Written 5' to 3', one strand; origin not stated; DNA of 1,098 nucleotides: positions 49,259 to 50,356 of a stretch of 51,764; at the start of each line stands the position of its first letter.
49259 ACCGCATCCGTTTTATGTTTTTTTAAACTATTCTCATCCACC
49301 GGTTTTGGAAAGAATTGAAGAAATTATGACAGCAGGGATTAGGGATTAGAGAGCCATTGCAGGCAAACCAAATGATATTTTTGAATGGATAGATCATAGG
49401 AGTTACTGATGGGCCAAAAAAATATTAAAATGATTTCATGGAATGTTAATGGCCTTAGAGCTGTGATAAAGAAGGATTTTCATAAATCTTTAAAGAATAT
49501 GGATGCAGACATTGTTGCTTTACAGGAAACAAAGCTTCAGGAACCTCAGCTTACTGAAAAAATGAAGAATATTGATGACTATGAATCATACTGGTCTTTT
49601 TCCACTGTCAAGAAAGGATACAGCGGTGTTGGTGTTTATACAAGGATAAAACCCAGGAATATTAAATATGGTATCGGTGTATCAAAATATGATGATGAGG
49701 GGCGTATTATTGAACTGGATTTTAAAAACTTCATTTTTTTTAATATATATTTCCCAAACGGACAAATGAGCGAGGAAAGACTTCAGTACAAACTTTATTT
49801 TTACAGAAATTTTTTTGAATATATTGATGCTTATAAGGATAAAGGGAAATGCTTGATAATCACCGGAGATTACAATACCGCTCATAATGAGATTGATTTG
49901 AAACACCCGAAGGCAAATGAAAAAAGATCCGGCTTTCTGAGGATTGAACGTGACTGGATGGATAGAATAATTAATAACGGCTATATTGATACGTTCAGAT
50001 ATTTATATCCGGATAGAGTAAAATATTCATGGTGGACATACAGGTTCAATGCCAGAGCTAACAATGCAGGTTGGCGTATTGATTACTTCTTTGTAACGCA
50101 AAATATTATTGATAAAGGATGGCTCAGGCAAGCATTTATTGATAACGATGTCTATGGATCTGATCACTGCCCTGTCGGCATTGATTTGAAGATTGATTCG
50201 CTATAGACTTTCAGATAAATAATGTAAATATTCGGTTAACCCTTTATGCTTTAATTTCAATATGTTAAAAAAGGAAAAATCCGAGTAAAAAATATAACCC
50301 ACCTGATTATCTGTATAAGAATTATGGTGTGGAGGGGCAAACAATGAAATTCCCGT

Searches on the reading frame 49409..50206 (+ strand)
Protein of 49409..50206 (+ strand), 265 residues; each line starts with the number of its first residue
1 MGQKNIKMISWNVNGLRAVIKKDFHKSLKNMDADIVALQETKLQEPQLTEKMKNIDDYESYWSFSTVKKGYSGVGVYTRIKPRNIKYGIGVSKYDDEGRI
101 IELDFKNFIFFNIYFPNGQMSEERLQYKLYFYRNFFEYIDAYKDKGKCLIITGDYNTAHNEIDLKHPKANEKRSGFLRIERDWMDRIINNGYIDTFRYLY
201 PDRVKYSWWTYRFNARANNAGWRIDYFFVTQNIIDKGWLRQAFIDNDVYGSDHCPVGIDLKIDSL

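Call 39: search_protein_families(library=pfam, proteins=[window:49409-50206:+])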
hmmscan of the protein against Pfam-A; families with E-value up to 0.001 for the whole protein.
window:49409-50206:+ (265 aa): 2 families
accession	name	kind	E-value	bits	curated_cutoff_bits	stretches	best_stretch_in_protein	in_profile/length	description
PF03372.29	Exo_endo_phos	-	1.2e-32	113.8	24.5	1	9-253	1-225/225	Endonuclease/Exonuclease/phosphatase family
PF14529.12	Exo_endo_phos_2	-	0.00027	21.2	27.4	0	109-164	2-48/117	Endonuclease-reverse transcriptase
